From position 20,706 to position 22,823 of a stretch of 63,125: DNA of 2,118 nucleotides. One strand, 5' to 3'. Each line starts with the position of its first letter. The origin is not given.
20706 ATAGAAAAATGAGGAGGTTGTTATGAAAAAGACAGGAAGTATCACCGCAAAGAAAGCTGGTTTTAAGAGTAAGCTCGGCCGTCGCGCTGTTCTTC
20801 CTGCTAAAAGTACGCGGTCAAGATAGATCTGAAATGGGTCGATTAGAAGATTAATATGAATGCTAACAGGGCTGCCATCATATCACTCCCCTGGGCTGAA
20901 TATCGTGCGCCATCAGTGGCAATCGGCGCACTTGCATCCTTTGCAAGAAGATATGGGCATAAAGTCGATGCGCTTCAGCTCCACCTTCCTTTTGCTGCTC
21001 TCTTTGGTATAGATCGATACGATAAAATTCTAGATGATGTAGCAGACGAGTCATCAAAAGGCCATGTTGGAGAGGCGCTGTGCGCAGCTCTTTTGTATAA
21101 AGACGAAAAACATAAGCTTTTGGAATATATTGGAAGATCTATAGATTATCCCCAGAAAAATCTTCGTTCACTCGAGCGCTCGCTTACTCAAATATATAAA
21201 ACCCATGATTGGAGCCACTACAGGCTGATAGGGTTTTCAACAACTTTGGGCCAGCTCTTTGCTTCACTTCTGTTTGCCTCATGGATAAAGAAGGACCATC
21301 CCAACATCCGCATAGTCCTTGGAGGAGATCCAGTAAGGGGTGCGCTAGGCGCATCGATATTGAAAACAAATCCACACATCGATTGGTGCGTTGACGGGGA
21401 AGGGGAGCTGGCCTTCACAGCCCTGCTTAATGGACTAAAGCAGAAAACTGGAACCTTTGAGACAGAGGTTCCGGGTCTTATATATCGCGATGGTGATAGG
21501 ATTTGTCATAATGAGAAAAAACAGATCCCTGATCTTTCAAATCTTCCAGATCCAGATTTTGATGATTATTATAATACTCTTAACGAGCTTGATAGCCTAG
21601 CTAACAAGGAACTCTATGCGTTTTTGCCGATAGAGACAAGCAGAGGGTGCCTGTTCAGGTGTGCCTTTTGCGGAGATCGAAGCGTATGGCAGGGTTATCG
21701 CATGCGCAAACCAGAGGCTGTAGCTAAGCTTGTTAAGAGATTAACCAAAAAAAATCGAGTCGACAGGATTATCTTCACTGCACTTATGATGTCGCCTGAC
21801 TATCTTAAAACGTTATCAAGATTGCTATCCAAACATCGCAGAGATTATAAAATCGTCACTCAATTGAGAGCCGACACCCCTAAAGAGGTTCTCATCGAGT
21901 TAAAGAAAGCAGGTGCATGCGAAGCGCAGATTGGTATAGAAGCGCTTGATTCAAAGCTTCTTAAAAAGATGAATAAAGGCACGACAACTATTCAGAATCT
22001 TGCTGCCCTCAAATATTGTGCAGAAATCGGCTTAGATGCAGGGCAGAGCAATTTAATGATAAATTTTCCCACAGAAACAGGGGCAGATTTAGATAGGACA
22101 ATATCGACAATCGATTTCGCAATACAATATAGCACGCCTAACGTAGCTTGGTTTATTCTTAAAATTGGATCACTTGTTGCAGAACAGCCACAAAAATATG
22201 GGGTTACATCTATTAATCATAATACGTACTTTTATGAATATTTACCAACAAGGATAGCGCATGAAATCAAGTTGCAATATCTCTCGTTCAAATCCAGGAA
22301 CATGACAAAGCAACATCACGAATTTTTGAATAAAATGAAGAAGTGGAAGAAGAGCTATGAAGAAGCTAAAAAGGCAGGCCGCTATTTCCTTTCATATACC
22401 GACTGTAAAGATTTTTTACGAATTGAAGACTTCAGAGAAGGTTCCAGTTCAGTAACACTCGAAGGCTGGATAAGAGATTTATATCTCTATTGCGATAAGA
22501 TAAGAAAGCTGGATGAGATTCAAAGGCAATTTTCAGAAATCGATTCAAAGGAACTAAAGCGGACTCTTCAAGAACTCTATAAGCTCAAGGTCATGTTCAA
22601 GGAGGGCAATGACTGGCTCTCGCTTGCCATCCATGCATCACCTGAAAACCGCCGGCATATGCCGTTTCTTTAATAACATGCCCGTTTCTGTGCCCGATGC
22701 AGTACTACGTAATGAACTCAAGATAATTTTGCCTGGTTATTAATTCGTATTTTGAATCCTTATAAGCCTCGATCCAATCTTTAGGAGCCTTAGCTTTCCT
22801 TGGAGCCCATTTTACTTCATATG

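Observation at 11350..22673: Triplicated B12-binding radical SAM plus ultra-basic small-peptide modules with a HemN-like radical SAM: candidate new RiPP-type system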

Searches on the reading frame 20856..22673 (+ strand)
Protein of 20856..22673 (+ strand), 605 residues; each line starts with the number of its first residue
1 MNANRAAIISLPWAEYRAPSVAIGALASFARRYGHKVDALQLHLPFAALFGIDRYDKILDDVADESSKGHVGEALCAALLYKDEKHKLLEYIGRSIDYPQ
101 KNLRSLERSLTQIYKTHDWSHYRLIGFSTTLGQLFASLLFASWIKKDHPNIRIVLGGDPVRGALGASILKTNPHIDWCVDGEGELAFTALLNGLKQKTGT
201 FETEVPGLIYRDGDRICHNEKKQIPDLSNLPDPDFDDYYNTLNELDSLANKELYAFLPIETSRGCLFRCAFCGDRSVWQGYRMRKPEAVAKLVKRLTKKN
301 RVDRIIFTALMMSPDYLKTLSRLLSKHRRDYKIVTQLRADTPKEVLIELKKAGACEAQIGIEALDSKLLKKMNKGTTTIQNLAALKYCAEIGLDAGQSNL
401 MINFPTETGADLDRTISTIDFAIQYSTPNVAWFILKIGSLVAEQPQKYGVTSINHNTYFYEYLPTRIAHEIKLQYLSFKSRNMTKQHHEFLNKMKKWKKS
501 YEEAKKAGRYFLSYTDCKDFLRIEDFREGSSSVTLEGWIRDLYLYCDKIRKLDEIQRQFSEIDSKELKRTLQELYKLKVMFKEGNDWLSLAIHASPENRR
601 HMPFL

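Call 3: search_protein_families(library=pfam, proteins=[window:20856-22673:+], max_evalue=0.01)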
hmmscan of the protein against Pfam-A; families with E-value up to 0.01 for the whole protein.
window:20856-22673:+ (605 aa): 2 families
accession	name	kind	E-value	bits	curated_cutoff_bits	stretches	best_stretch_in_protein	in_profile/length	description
PF04055.27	Radical_SAM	-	8.6e-21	75.3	29.5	1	259-417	1-164/166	Radical SAM superfamily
PF02310.24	B12-binding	-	1.2e-05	25.5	32.1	1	121-191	51-121/121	B12 binding domain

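Call 4: search_protein_families(library=ncbifam, proteins=[window:20856-22673:+], max_evalue=0.01)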
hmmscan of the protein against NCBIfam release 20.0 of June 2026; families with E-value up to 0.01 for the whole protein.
window:20856-22673:+ (605 aa): 21 families
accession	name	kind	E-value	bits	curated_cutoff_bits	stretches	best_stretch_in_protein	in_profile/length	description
TIGR03975.1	rSAM_ocin_1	subfamily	6.9e-92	308.9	281.85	1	7-592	2-606/606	RiPP maturation radical SAM C-methyltransferase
NF050148.1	rSAM_ApyD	equivalog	3.7e-23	81.8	750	1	125-420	78-364/645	RiPP biosynthesis radical SAM protein ApyD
TIGR02026.1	BchE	equivalog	8.2e-23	81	481.35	1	145-418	87-361/497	magnesium-protoporphyrin IX monomethyl ester anaerobic oxidative cyclase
TIGR04479.1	bcpD_PhpK_rSAM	subfamily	3.4e-22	78.5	600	1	60-456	56-442/504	PhpK family radical SAM P-methyltransferase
TIGR03471.1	HpnJ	equivalog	9.7e-20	70.9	577.6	1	122-424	69-364/472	hopanoid biosynthesis associated radical SAM protein HpnJ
TIGR04190.1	B12_SAM_Ta0216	equivalog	1.2e-18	67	500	1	140-486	99-464/554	TIGR04190 family B12-binding domain/radical SAM domain protein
TIGR04014.1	B12_SAM_MJ_0865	equivalog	2.4e-18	66.2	360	1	168-420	83-334/434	methyl-coenzyme M reductase glutamine C-methyltransferase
TIGR04385.1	B12_rSAM_cofa1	equivalog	3.5e-16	59.4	450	1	140-421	89-363/438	B12 lower ligand biosynthesis radical SAM protein BzaD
NF033712.0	B12_rSAM_KedN5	subfamily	8.6e-16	57.3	700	1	135-272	76-211/624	KedN5 family methylcobalamin-dependent radical SAM C-methyltransferase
TIGR04013.1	B12_SAM_MJ_1487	hypoth_equivalog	8.9e-15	54.4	251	1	142-304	61-201/382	TIGR04013 family B12-binding domain/radical SAM domain-containing protein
TIGR04072.2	rSAM_ladder_B12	equivalog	4.5e-14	51.9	360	1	147-419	95-346/443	lipid biosynthesis B12-binding/radical SAM protein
TIGR04367.1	HpnR_B12_rSAM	equivalog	1.9e-13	49.8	650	1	139-394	79-326/490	hopanoid C-3 methylase HpnR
TIGR04295.1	B12_rSAM_oligo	hypoth_equivalog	4.6e-11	42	400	1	173-400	122-341/422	TIGR04295 family B12-binding domain-containing radical SAM protein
NF038361.1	rSAM_Sden_1168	equivalog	7e-11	41.4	575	1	167-312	191-338/560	Sden_1168 family B12-binding radical SAM P-methyltransferase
TIGR03960.1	rSAM_fuse_unch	hypoth_equivalog_domain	5.3e-08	31.8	462.3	1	259-414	256-416/605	TIGR03960 family B12-binding radical SAM protein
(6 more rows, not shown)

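Call 11: find_homologous_proteins(query=window:20856-22673:+, max_evalue=1e-20)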
Query window:20856-22673:+ (605 aa): 81 proteins with E <= 1e-20 among 8000 candidates.
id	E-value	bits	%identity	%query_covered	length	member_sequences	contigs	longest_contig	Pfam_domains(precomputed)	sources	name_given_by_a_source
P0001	0.0e+0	1396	100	100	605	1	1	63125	PF04055.28,PF02310.25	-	-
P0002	2.8e-180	619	46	100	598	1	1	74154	PF04055.28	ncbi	-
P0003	1.0e-168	581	44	100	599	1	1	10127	PF04055.28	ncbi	ncbi:MAG: RiPP maturation radical SAM C-methyltransferase [Pseudomonadota bacterium]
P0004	7.2e-165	568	45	100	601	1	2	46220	PF04055.28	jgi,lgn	-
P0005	5.3e-163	562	43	99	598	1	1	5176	PF04055.28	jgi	jgi:ribosomal peptide maturation radical SAM protein 1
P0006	1.8e-162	560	43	100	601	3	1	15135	PF04055.28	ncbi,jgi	ncbi:MAG: RiPP maturation radical SAM C-methyltransferase [bacterium]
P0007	8.3e-156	538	44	99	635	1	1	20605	PF04055.28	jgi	-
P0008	2.0e-150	520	43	100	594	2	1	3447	PF04055.28,PF02310.25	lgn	-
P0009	4.5e-150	519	42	98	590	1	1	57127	PF04055.28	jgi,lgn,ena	-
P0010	1.6e-149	517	42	100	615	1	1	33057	PF04055.28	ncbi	-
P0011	4.5e-148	513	42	99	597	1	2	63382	PF04055.28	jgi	jgi:ribosomal peptide maturation radical SAM protein 1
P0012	8.4e-148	512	42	100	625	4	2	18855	PF04055.28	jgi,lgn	jgi:ribosomal peptide maturation radical SAM protein 1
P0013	6.0e-147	509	42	98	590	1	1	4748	PF04055.28,PF02310.25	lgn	-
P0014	2.9e-146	507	40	99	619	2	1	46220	PF04055.28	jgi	-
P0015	9.9e-144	498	42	99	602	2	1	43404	PF04055.28,PF02310.25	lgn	-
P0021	8.9e-128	445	40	94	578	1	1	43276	PF04055.28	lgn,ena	-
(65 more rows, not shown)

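Call 13: find_encoding_contigs(protein=P0002, flank=6000, max_places=2)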
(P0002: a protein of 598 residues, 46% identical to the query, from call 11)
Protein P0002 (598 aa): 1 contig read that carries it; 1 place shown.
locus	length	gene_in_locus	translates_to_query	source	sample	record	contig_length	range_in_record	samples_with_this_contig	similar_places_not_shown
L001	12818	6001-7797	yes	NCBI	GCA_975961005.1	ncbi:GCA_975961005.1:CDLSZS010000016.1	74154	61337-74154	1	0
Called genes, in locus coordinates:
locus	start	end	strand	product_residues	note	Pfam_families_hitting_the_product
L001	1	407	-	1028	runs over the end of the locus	-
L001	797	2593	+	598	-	PF02310:B12-binding (faint), PF04055:Radical_SAM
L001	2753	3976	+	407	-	PF26233:NicX (weak), PF02073:Peptidase_M29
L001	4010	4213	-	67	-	-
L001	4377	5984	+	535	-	PF04055:Radical_SAM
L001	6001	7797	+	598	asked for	PF04055:Radical_SAM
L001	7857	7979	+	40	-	-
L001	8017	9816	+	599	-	PF04055:Radical_SAM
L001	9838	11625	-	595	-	PF02310:B12-binding (faint), PF04055:Radical_SAM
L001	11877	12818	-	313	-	?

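Call 14: find_encoding_contigs(protein=P0004, flank=8000, max_places=2)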
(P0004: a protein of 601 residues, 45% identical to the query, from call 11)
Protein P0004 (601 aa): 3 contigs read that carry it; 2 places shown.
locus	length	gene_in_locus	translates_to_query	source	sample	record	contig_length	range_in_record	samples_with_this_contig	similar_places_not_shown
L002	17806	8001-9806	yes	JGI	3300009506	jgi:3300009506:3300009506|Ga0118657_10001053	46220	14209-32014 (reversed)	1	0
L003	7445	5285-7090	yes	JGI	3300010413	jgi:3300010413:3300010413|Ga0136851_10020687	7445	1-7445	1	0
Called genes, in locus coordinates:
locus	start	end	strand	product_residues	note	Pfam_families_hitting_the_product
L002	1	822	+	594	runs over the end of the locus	PF02310:B12-binding (faint), PF04055:Radical_SAM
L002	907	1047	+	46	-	-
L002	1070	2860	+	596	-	PF04055:Radical_SAM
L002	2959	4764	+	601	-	PF04055:Radical_SAM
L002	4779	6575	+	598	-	PF04055:Radical_SAM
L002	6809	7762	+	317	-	PF00583:Acetyltransf_1, PF13508:Acetyltransf_7 (weak)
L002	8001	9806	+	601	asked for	PF04055:Radical_SAM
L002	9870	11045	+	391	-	PF26233:NicX, PF02073:Peptidase_M29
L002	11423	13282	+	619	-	PF04055:Radical_SAM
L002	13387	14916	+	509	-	PF02310:B12-binding, PF04055:Radical_SAM, PF13282:DUF4070 (weak)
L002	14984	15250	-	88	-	-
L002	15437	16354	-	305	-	PF01063:Aminotran_4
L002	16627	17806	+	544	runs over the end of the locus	-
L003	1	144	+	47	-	?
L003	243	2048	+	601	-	PF04055:Radical_SAM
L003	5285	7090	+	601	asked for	PF04055:Radical_SAM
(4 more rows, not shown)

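Call 15: find_encoding_contigs(protein=P0009, flank=6000, max_places=2)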
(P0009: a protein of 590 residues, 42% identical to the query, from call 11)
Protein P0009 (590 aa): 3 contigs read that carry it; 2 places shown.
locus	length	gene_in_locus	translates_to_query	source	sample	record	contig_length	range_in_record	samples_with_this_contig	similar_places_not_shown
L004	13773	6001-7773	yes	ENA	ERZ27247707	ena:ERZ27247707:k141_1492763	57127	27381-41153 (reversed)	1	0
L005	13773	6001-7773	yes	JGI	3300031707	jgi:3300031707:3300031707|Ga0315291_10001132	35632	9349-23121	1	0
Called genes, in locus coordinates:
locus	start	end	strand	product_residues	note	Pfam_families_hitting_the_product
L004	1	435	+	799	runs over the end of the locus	PF02737:3HCDH_N, PF00725:3HCDH, PF00378:ECH_1, PF16113:ECH_2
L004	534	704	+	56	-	-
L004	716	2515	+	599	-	PF04055:Radical_SAM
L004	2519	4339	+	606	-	PF04055:Radical_SAM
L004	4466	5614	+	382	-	PF07728:AAA_5 (faint), PF13173:AAA_14, PF13635:DUF4143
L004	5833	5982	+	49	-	-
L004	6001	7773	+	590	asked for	PF04055:Radical_SAM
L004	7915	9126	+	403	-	PF13173:AAA_14, PF13635:DUF4143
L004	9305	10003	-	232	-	-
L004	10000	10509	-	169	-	PF19502:DUF6036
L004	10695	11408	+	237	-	PF01209:Ubie_methyltran (faint), PF13489:Methyltransf_23, PF02353:CMAS (weak), PF05175:MTS (weak), PF13847:Methyltransf_31, PF08241:Methyltransf_11, PF08242:Methyltransf_12, PF13649:Methyltransf_25, +1 more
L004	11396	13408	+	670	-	PF02310:B12-binding (weak)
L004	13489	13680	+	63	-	-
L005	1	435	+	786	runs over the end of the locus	PF02737:3HCDH_N, PF00725:3HCDH, PF00378:ECH_1, PF16113:ECH_2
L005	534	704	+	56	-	-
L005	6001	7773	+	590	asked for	PF04055:Radical_SAM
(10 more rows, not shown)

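Call 19: find_related_loci(query=A2, collection=genome_contigs, flank=8000)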
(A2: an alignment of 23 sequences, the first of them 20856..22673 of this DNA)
Query A2 (605 aa) in genome_contigs; peptide patterns used: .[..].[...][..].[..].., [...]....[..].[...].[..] (x = any residue, [..] = any of these).
59 stretches matched a pattern; 41 encode a relative of the query (tblastn E <= 1e-3); 40 distinct loci.
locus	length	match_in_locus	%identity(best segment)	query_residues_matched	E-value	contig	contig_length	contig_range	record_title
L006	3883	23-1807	37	5-605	8e-145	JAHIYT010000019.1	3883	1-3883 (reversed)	MAG: Patescibacteria group bacterium isolate Modern_marine.mb.142 Modern_marine.mb.142_k141_212857, whole genome shotgun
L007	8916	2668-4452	38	5-595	1e-139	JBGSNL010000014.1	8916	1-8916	MAG: bacterium isolate Ac.bin.255 k141_27656, whole genome shotgun sequence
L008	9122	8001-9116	43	5-382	3e-99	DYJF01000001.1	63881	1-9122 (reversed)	MAG TPA_asm: Bdellovibrio sp. isolate FI88_57_8 Afr_mines_FI88_205_length_63881_cov_3_669837, whole genome shotgun seque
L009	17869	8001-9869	29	2-605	3e-67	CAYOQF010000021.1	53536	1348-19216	MAG TPA_asm: uncultured Syntrophorhabdaceae bacterium isolate SRP278314_co1_355 genome assembly, contig: NODE_805_length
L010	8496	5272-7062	28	4-595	5e-59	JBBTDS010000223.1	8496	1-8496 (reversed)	MAG: Acidobacteriota bacterium isolate H43-bin212_1 H43_bin212_1_000000000223, whole genome shotgun sequence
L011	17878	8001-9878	27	1-595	3e-57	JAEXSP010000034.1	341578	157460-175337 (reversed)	MAG: Bacillota bacterium isolate OH_HBrB_311 k127_547349, whole genome shotgun sequence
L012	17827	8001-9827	27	5-595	2e-54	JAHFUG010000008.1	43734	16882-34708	MAG: Blastocatellia bacterium isolate nzgw74 NODE_13_length_43735_cov_10.673499, whole genome shotgun sequence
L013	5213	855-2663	26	5-594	2e-54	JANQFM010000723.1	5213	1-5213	MAG: Acidobacteria bacterium isolate PL23a_bin.88 k99_312693, whole genome shotgun sequence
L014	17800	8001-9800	25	5-592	8e-54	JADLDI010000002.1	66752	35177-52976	MAG: Bryobacterales bacterium isolate SJ270 c_000000014963, whole genome shotgun sequence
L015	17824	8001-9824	26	5-600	4e-53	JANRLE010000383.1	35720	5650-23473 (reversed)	MAG: Bryobacteraceae bacterium isolate bins.48 k141_3108870, whole genome shotgun sequence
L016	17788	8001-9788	28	5-595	7e-53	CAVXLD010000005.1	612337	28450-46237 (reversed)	MAG: uncultured Verrucomicrobiae bacterium isolate MFD00731.bin.1.199 genome assembly, contig: contig_19683, whole genom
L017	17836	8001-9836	26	5-596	1e-52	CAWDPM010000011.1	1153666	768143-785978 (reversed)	MAG: uncultured Candidatus Rokubacteria bacterium isolate MFD04850.bin.1.411 genome assembly, contig: contig_2008, whole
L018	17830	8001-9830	27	8-602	5e-52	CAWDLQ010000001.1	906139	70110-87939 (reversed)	MAG: uncultured Acidobacteriaceae bacterium isolate MFD04463.bin.3.6 genome assembly, contig: contig_10383, whole genome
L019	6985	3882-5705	24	5-592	4e-52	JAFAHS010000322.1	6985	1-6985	MAG: Deltaproteobacteria bacterium isolate CP_BE_BS_27 BE_BS_k147_5742648, whole genome shotgun sequence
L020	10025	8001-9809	28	1-592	7e-51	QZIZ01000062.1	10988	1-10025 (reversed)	MAG: Deltaproteobacteria bacterium isolate SURF_52 Ga0104751_1008057, whole genome shotgun sequence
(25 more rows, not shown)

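Call 20: find_related_loci(query=A2, collection=metagenome_contigs, flank=8000)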
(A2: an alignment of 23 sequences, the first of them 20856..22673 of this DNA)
Query A2 (605 aa) in metagenome_contigs; peptide patterns used: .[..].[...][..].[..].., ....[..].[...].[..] (x = any residue, [..] = any of these).
209 stretches matched a pattern; 62 encode a relative of the query (tblastn E <= 1e-3); 61 distinct loci.
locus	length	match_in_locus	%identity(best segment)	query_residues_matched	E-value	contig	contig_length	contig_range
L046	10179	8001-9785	45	1-602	4e-175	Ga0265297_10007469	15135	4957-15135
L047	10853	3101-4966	41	1-604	1e-158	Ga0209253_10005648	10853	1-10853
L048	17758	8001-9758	42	5-595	2e-157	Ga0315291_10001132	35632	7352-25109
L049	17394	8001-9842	40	5-603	4e-150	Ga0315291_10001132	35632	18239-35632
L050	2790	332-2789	40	5-595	2e-153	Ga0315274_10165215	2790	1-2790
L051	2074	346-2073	39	5-576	3e-151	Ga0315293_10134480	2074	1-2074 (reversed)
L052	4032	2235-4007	38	1-604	8e-144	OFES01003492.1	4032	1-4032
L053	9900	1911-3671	39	3-595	1e-133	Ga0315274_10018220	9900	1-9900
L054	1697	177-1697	38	5-518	2e-125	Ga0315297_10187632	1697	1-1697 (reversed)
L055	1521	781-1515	43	4-253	1e-67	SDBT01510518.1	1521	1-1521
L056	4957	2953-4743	29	3-592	3e-59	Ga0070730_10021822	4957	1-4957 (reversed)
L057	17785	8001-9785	27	8-592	1e-56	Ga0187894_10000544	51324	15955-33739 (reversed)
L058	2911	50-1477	31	120-595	7e-57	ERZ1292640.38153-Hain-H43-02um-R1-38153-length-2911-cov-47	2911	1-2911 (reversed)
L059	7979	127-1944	27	5-599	5e-55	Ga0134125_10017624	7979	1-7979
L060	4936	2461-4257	27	2-593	3e-55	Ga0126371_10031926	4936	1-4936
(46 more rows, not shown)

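Call 32: search_solved_structures(query=A2, max_evalue=0.001)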
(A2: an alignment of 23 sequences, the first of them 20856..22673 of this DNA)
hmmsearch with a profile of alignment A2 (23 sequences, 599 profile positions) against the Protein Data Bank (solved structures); distinct sequences matched with E-value up to 0.001: 17.
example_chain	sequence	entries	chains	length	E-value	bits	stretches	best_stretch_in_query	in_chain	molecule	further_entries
7kdx_A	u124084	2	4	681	1.3e-17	66.5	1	134-450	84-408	Methyltransferase TokK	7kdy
9n1b_A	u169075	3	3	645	2.1e-15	59.2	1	140-452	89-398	Radical SAM protein | Radical SAM enzyme CysS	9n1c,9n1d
9ccb_A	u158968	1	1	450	5.7e-12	47.9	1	166-411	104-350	Radical SAM core domain-containing protein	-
5ul2_A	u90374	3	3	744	1.1e-10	43.6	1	89-394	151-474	OxsB protein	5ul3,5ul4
7o1p_A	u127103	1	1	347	6.3e-05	24.6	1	232-405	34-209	[FeFe] hydrogenase maturase subunit HydE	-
3cix_A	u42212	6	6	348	6.3e-05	24.6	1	232-405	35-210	FeFe-Hydrogenase maturase | [FeFe] hydrogenase maturase subunit HydE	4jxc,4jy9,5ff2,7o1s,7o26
7o1o_A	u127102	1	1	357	6.6e-05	24.5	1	232-405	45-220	[FeFe] hydrogenase maturase subunit HydE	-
5few_A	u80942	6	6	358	6.7e-05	24.5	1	232-405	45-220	[FeFe] hydrogenase maturase subunit HydE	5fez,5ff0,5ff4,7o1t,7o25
4jy8_A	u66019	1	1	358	6.7e-05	24.5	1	232-405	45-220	FEFE-HYDROGENASE MATURASE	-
8qmk_A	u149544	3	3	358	6.7e-05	24.5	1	232-405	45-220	[FeFe] hydrogenase maturase subunit HydE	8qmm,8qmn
3ciw_A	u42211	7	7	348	6.9e-05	24.5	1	232-405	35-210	FeFe-Hydrogenase maturase | [FeFe] hydrogenase maturase subunit HydE | Biotin synthetase, putative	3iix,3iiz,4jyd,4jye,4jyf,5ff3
5fep_A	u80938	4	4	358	7.3e-05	24.4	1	232-405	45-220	[FeFe] hydrogenase maturase subunit HydE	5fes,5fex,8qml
6wte_A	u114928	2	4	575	9e-05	24.1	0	256-411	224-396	B12-binding domain-containing protein | Tryptophan-C2-methyltransferase containing B12-binding domain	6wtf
7mwr_B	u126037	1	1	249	0.00011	23.8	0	280-353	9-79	LHD101B4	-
2qgq_A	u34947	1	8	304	0.00018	23.1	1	249-440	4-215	Protein TM_1862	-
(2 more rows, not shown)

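Call 33: find_encoding_contigs(protein=P0010, flank=10000, max_places=1)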
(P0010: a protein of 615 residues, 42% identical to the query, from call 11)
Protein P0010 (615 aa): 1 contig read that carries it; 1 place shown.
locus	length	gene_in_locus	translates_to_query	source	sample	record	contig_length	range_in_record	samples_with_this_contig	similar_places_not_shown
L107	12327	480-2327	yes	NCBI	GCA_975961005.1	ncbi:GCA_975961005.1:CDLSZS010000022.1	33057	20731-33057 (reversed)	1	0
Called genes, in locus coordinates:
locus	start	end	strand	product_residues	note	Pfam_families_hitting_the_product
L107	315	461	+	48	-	-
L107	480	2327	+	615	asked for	PF04055:Radical_SAM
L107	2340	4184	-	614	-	PF00549:Ligase_CoA, PF00285:Citrate_synt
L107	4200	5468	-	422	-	PF08442:ATP-grasp_2, PF24948:Citrate_synth_N, PF16114:Citrate_bind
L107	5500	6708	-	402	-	PF00180:Iso_dh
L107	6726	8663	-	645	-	PF00330:Aconitase, PF00694:Aconitase_C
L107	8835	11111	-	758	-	PF16697:Yop-YscD_cpl, PF00498:FHA, PF22820:TcaA_3rd_4th (faint), PF08308:PEGA, PF07719:TPR_2 (faint), PF13432:TPR_16 (weak), PF14559:TPR_19 (faint), PF08308:PEGA (weak)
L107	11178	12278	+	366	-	PF13428:TPR_14 (faint), PF07719:TPR_2 (faint), PF13181:TPR_8 (faint), PF23914:TPR_CcmH_CycH (faint), PF13432:TPR_16 (weak)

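Call 34: find_encoding_contigs(protein=P0011, flank=10000, max_places=1)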
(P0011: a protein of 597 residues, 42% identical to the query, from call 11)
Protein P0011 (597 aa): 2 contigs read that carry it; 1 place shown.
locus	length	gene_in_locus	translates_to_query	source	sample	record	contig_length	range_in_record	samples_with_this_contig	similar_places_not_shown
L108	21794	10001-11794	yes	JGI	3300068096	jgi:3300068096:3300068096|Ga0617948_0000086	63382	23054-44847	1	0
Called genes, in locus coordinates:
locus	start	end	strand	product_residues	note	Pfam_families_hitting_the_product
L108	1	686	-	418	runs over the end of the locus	PF01546:Peptidase_M20, PF07687:M20_dimer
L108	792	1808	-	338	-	PF26233:NicX, PF02073:Peptidase_M29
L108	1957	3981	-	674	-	PF03169:OPT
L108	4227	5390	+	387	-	PF07075:NamZ_N, PF20732:NamZ_C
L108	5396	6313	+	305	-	PF04055:Radical_SAM, PF13353:Fer4_12 (faint)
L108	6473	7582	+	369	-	PF04055:Radical_SAM, PF13186:SPASM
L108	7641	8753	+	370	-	PF04055:Radical_SAM, PF13186:SPASM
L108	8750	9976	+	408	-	PF01966:HD (weak)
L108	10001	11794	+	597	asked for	PF04055:Radical_SAM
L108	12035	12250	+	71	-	-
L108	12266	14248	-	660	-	PF02310:B12-binding (faint), PF04055:Radical_SAM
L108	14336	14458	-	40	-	-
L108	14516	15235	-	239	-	-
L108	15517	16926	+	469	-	PF00202:Aminotran_3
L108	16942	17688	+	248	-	-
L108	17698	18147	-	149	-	-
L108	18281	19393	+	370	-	PF01916:DS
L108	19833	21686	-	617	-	PF00890:FAD_binding_2 (faint), PF01134:GIDA, PF01266:DAO (faint), PF07992:Pyr_redox_2, PF12831:FAD_oxidored (weak), PF21680:GIDA_C_1st, PF13932:SAM_GIDA_C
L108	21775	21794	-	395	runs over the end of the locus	-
